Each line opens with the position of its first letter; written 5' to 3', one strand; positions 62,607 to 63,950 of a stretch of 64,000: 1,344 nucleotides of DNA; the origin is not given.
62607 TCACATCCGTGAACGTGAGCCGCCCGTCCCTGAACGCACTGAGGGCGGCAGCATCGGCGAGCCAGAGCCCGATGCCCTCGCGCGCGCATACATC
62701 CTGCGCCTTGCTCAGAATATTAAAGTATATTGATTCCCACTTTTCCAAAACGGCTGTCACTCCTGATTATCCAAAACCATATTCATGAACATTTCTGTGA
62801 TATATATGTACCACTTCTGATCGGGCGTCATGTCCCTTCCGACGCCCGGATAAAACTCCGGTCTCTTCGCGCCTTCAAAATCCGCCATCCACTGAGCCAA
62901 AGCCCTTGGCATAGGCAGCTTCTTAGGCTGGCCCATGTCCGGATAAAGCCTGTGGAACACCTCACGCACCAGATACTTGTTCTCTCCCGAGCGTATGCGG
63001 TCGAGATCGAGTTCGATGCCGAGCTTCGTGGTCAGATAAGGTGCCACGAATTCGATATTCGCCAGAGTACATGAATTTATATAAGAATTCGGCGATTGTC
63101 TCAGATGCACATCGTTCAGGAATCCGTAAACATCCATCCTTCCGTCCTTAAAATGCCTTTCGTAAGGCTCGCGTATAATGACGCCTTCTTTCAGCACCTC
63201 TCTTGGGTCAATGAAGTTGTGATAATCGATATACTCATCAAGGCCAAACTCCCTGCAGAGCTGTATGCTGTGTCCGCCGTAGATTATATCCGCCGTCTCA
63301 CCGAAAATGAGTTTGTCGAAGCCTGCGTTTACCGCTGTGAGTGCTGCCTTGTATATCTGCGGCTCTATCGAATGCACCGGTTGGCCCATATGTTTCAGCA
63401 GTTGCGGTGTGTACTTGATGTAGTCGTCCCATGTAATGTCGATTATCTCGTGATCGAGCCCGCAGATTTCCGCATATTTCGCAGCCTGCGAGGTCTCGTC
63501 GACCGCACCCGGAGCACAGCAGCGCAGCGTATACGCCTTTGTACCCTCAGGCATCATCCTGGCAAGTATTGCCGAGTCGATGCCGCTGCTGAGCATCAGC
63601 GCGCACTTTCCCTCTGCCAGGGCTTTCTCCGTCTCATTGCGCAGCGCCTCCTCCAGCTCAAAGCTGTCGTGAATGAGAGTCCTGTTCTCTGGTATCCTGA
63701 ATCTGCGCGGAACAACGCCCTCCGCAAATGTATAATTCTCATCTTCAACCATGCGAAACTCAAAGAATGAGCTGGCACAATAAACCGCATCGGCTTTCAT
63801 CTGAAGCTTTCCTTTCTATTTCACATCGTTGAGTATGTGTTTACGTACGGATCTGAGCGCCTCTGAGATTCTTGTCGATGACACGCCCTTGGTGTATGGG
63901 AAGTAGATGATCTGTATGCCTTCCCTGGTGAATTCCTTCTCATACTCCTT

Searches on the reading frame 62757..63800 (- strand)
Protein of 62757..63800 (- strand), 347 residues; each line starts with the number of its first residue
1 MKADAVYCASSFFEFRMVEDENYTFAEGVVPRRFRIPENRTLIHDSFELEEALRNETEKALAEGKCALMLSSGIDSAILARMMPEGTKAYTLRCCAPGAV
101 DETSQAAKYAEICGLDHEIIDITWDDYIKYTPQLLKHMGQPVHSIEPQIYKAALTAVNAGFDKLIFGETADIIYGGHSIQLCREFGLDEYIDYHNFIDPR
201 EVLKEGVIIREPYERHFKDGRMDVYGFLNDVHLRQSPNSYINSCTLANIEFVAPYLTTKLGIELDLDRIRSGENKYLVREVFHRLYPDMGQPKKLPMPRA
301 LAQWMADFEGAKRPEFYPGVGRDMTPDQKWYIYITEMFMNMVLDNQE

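Call 11: search_protein_families(library=pfam, proteins=[window:62757-63800:-], max_evalue=0.1)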
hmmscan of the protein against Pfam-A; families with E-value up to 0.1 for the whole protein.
window:62757-63800:- (347 aa): 2 families
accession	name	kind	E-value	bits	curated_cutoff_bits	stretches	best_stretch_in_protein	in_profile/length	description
PF00733.27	Asn_synthase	-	2.1e-15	57.7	21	1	49-181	2-139/354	Asparagine synthase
PF24167.1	DUF7411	-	0.00026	21.1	28.7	1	65-158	2-92/194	Family of unknown function (DUF7411)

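Call 47: find_encoding_contigs(protein=window:62757-63800:-, flank=10000, max_places=1)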
Protein window:62757-63800:- (347 aa): 5 contigs read that carry it; 1 place shown.
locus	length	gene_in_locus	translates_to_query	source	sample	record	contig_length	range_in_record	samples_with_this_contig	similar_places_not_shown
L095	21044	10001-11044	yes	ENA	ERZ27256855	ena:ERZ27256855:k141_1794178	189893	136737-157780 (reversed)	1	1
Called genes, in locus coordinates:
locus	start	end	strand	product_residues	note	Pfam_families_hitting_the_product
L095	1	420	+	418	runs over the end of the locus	-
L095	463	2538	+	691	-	PF04991:LicD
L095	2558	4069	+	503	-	PF00877:NLPC_P60, PF08239:SH3_3 (weak), PF00041:fn3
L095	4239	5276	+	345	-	PF14397:ATPgrasp_ST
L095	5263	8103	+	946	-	PF09587:PGA_cap, PF14397:ATPgrasp_ST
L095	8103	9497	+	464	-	PF14397:ATPgrasp_ST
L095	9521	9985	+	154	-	PF01467:CTP_transf_like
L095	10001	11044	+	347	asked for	PF00733:Asn_synthase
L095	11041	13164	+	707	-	PF04991:LicD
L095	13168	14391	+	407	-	PF04464:Glyphos_transf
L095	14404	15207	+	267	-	-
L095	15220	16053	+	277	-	PF00005:ABC_tran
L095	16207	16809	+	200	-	PF00498:FHA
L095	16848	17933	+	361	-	PF16697:Yop-YscD_cpl (weak), PF00498:FHA, PF16697:Yop-YscD_cpl (weak), PF00498:FHA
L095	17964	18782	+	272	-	PF13240:Zn_Ribbon_1 (weak)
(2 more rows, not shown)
